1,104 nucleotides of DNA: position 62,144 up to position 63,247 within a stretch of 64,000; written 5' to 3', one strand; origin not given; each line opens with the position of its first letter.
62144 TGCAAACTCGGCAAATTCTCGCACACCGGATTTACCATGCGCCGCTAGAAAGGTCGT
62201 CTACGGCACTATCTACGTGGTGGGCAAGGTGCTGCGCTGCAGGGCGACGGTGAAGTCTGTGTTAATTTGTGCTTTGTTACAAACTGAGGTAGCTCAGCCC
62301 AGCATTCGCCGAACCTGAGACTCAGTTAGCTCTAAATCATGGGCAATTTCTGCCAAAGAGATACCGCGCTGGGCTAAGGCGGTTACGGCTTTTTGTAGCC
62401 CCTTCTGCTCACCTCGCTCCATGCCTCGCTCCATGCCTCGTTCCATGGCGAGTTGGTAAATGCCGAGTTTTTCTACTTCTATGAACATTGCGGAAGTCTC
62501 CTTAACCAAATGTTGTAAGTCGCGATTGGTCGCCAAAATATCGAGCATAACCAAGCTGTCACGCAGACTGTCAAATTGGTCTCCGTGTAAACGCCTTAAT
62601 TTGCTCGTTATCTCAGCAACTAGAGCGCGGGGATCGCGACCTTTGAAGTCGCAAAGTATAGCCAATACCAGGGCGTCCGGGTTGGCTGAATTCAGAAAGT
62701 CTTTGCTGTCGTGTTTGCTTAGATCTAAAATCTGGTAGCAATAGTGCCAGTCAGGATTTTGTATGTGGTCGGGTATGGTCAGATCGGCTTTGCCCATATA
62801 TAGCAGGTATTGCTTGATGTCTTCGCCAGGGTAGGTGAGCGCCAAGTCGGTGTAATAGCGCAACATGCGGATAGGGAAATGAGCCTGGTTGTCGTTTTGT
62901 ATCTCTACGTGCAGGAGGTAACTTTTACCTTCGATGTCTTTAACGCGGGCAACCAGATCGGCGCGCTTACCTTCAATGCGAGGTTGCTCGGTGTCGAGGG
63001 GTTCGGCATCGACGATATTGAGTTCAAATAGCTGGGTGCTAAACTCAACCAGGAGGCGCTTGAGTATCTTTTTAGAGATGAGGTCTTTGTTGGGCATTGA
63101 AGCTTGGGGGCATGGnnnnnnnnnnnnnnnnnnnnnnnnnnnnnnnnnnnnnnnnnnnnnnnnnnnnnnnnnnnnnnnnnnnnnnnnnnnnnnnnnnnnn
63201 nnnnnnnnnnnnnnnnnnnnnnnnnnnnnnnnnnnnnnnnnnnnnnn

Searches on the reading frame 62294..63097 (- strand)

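Call 85: search_protein_families(library=pfam, proteins=[window:62294-63097:-], max_evalue=0.01)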
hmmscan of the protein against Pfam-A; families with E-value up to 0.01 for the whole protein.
window:62294-63097:- (267 aa): 1 family
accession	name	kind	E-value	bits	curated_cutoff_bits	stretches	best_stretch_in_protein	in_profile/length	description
PF09339.16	HTH_IclR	-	0.0071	16.5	22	0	242-266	15-39/52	IclR helix-turn-helix domain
